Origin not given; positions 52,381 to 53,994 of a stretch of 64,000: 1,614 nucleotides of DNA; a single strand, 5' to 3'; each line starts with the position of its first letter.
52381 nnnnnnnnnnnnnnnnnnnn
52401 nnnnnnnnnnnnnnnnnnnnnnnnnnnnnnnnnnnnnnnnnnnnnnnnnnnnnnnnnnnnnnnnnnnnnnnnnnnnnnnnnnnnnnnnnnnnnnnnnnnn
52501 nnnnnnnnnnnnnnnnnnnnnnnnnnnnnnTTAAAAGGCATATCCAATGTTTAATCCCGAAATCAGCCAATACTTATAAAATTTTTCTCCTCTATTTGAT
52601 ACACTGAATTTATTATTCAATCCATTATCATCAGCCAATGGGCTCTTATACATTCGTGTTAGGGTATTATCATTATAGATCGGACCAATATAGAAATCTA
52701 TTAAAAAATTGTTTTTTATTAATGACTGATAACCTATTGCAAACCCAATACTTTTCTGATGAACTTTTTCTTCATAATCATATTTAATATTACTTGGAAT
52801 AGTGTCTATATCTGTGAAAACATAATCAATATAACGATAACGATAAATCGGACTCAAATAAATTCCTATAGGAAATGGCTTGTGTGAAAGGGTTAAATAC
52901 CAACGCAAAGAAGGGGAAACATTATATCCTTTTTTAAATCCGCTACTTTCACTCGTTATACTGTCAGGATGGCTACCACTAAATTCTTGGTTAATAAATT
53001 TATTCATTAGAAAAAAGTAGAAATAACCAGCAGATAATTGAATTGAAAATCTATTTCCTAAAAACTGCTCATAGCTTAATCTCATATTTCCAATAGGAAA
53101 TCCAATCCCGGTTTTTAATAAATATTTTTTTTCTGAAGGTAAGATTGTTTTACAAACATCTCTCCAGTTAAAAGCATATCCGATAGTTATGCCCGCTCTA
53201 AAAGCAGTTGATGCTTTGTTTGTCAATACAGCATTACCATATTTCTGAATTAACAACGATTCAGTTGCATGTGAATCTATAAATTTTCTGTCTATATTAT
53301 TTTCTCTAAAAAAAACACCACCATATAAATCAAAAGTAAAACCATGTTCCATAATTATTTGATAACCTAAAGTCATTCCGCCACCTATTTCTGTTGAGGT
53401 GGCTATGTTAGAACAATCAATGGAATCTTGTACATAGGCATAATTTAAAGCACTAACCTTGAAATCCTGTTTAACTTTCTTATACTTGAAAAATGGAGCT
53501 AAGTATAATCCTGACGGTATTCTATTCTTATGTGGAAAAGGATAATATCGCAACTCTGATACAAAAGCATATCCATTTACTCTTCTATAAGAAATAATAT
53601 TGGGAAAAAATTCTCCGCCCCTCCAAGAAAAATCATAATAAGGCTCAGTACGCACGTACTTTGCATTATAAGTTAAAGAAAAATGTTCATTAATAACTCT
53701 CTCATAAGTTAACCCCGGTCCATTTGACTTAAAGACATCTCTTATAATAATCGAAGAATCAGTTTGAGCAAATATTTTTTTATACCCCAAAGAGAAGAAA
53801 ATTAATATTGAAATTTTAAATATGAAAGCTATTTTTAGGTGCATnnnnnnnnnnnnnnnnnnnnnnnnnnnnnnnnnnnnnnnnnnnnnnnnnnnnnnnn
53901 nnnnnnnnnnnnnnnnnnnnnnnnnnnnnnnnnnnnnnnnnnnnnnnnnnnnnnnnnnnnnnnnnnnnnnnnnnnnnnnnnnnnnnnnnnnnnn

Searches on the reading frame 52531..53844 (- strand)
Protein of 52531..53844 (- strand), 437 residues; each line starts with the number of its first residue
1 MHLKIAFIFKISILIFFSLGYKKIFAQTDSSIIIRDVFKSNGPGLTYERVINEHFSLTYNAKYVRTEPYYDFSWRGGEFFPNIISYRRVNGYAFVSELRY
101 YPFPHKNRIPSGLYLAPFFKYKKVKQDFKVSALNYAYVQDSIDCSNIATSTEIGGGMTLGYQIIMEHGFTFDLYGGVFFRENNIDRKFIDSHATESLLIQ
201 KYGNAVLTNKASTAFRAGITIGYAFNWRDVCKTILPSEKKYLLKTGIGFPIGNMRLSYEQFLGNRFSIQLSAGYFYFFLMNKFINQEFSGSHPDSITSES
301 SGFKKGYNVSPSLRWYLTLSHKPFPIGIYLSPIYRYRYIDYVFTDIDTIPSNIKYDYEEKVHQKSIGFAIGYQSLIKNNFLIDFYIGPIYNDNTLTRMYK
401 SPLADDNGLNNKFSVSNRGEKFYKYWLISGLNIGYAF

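Call 59: find_encoding_contigs(protein=window:52531-53844:-, flank=10000, max_places=1)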
Protein window:52531-53844:- (437 aa): 2 contigs read that carry it; 1 place shown.
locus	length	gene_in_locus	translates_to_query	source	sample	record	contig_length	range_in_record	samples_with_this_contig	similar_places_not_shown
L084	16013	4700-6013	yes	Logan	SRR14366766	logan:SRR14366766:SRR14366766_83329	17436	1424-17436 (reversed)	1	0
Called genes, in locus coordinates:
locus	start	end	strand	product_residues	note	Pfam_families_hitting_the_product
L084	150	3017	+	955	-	-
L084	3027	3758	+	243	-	PF12099:DUF3575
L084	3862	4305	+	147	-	-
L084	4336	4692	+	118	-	-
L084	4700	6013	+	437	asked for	-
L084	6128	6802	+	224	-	-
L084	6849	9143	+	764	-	PF06739:SBBP (weak), PF18962:Por_Secre_tail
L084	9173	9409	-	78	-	-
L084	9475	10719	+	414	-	PF10502:Peptidase_S26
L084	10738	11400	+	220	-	PF08889:WbqC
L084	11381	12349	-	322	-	PF20030:bpMoxR, PF00004:AAA (weak), PF07726:AAA_3, PF07728:AAA_5, PF17863:AAA_lid_2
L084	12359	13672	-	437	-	PF09312:SurA_N (weak), PF13145:Rotamase_2, PF13616:Rotamase_3, PF00639:Rotamase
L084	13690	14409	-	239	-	-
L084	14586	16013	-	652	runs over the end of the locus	PF13145:Rotamase_2, PF13616:Rotamase_3, PF00639:Rotamase, PF13616:Rotamase_3, PF00639:Rotamase, PF13145:Rotamase_2 (weak)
